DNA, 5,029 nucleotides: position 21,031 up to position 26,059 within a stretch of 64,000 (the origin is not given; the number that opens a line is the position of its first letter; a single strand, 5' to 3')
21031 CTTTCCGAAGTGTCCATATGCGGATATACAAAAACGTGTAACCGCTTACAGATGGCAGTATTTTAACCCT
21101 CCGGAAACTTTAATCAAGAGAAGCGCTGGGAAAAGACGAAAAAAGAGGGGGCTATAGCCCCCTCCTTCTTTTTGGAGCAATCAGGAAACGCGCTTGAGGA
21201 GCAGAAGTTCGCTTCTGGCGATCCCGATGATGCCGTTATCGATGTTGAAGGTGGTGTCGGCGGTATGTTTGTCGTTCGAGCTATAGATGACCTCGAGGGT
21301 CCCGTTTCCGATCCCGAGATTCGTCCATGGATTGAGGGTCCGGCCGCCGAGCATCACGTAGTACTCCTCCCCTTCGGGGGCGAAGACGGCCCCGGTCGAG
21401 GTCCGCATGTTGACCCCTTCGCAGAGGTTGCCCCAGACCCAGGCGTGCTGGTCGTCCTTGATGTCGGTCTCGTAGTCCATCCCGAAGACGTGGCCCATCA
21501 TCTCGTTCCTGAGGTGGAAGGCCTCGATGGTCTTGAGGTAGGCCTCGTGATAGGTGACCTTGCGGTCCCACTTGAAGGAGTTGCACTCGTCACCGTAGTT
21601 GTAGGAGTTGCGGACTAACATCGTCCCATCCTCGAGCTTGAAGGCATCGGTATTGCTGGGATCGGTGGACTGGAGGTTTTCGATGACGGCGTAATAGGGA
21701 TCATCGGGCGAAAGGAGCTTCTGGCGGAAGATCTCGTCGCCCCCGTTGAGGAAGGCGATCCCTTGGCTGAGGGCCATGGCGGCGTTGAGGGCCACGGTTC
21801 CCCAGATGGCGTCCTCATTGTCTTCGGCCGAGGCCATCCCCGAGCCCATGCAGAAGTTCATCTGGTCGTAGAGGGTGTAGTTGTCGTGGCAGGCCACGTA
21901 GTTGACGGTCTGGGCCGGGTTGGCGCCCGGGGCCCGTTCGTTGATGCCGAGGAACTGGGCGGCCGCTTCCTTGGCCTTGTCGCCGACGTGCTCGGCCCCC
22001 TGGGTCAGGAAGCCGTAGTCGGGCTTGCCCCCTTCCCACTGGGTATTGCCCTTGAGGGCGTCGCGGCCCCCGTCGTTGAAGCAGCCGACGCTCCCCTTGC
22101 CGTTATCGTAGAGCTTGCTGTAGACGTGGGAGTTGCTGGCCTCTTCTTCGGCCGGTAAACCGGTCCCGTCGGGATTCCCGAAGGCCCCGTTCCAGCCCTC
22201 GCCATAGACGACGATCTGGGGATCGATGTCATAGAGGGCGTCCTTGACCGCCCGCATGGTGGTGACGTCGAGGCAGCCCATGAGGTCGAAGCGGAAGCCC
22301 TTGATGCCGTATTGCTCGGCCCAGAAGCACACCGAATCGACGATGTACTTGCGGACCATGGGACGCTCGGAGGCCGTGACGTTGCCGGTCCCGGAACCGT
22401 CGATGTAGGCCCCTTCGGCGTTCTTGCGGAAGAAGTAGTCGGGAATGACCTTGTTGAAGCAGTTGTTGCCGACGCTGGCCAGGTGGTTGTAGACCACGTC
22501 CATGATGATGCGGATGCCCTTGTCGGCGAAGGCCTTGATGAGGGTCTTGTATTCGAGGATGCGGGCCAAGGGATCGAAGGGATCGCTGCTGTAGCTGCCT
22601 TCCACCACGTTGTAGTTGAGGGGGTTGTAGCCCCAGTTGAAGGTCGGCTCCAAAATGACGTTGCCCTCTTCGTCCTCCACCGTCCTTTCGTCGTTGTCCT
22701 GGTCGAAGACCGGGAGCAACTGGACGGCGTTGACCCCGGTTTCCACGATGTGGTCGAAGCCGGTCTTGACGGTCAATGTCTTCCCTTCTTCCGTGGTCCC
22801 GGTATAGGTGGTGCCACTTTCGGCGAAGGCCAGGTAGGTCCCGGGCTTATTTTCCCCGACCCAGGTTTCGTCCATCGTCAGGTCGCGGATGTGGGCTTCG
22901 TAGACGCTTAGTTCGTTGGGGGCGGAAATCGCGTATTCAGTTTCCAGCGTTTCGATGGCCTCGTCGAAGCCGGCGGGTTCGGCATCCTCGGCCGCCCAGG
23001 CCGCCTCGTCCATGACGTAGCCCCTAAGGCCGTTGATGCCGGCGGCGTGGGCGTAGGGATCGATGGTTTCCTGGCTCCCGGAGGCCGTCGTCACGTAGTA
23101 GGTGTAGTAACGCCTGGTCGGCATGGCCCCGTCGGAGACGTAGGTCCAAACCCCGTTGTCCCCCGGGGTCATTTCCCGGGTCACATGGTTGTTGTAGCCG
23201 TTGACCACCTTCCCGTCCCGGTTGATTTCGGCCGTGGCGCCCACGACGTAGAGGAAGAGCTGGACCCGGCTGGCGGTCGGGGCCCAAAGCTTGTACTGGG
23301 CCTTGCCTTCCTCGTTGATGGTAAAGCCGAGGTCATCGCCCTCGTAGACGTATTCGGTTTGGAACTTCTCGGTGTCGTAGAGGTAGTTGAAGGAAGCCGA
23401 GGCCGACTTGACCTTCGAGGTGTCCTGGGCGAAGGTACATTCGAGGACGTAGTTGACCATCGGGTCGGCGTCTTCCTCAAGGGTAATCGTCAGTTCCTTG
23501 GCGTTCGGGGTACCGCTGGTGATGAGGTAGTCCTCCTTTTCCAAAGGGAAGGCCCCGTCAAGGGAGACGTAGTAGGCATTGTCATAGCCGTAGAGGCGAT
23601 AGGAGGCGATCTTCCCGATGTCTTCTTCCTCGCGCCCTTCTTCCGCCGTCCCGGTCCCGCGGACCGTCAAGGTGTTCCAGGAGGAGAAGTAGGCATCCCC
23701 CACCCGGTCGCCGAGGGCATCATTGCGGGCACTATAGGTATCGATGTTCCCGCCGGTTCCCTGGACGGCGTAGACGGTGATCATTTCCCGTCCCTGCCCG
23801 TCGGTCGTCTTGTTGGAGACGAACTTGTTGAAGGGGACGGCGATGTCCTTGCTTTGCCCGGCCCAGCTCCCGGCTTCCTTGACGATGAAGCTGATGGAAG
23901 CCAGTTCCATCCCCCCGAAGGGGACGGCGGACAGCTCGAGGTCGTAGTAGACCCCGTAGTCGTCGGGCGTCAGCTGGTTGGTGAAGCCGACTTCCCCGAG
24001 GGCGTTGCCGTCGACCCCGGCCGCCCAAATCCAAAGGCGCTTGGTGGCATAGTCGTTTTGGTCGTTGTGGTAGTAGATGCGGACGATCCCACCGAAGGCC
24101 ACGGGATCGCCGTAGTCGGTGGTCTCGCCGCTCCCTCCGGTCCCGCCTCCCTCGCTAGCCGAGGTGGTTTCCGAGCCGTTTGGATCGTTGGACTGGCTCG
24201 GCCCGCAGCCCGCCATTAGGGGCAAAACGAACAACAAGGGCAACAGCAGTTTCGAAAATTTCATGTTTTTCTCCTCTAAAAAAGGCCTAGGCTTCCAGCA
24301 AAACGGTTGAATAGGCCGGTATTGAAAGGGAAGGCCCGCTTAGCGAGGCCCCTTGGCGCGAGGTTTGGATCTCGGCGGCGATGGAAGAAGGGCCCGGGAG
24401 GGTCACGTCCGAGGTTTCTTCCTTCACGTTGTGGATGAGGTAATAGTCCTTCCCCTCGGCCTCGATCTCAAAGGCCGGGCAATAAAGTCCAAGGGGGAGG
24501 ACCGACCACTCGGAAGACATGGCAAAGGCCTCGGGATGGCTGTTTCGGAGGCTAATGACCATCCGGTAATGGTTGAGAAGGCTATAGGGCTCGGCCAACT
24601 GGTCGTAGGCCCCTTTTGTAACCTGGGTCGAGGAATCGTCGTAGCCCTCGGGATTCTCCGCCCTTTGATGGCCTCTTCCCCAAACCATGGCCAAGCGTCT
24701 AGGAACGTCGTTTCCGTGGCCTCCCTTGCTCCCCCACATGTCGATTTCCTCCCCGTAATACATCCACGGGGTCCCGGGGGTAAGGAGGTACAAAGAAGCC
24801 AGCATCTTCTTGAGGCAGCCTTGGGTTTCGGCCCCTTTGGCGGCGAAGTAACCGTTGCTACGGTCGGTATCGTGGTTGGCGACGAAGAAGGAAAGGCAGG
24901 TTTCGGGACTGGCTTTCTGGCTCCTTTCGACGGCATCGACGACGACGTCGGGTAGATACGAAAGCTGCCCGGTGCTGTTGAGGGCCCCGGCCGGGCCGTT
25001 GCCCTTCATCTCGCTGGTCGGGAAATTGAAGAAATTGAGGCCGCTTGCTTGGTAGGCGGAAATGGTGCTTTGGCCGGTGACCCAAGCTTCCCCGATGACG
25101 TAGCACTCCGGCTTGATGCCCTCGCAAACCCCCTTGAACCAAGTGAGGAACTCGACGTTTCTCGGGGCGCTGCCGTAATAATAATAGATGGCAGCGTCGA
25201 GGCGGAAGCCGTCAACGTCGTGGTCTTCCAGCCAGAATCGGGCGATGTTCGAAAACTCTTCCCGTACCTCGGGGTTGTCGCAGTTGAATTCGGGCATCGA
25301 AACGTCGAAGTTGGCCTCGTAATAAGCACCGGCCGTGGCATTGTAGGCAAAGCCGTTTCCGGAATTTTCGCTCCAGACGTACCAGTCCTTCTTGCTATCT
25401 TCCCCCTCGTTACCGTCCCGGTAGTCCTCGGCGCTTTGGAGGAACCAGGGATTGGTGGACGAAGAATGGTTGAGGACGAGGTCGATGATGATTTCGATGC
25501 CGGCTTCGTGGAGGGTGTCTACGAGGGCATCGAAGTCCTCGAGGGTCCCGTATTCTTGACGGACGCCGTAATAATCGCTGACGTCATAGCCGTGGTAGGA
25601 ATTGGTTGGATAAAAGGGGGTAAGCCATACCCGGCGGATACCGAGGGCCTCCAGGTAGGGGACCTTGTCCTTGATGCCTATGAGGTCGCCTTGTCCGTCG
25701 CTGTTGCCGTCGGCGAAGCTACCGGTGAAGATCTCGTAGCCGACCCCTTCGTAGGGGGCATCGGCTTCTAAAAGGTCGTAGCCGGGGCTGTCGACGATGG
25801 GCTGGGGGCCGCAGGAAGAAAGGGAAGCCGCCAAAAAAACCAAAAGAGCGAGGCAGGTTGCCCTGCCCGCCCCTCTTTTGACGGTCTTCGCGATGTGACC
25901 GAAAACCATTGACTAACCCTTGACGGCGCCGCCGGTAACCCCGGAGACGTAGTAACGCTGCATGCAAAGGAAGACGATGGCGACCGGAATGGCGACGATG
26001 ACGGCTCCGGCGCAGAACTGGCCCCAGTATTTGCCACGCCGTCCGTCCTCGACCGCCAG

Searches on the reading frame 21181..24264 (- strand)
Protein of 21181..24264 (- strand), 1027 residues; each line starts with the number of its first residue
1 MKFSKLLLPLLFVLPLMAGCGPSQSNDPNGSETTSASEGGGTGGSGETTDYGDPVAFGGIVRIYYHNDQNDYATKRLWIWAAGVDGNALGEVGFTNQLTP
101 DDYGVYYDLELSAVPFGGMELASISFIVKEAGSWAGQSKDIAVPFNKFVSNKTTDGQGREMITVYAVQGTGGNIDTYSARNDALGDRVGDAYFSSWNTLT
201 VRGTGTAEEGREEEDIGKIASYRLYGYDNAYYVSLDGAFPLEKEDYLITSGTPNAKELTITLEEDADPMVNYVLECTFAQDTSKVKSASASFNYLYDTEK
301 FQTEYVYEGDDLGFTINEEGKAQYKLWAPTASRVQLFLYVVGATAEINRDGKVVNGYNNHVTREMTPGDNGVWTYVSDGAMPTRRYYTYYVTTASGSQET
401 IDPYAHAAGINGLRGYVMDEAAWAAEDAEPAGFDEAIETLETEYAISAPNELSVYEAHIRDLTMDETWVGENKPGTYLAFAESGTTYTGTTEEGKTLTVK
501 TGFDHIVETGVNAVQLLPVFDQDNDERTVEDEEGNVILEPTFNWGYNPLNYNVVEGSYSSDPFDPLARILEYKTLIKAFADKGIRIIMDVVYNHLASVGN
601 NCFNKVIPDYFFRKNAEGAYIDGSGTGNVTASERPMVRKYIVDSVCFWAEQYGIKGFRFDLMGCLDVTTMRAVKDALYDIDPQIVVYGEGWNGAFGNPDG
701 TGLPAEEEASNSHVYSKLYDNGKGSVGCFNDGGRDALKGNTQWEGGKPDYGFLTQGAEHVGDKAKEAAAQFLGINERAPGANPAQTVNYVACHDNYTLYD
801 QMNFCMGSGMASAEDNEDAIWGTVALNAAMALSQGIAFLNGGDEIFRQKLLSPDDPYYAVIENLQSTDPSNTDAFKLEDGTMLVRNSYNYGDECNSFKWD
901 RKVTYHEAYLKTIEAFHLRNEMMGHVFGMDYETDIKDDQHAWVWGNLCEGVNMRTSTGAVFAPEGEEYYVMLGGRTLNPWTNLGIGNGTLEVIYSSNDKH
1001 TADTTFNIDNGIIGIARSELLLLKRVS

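Call 33: search_protein_families(library=pfam, proteins=[window:21181-24264:-], max_evalue=0.001)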
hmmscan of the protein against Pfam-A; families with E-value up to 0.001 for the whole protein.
window:21181-24264:- (1027 aa): 3 families
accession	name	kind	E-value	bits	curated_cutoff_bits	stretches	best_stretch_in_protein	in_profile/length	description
PF00128.31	Alpha-amylase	-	1.3e-10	41.6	22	1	502-605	24-101/446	Alpha amylase, catalytic domain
PF02922.24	CBM_48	-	6.4e-09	36.5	22.4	1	312-405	2-83/83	Carbohydrate-binding module 48 (Isoamylase N-terminal domain)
PF03714.20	PUD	-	4.3e-07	31.2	25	1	61-145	2-79/97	Bacterial pullanase-associated domain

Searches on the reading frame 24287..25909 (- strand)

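Call 58: search_protein_families(library=pfam, proteins=[window:24287-25909:-], max_evalue=0.00001)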
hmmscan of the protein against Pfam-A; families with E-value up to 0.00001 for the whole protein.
window:24287-25909:- (540 aa): 2 families
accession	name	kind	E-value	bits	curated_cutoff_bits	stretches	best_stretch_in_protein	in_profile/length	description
PF00128.31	Alpha-amylase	-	2.3e-74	251.7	22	1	60-459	2-441/446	Alpha amylase, catalytic domain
PF23915.1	SusG_C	-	7e-07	29.9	27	1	479-536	3-61/62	Alpha-amylase SusG C-terminal domain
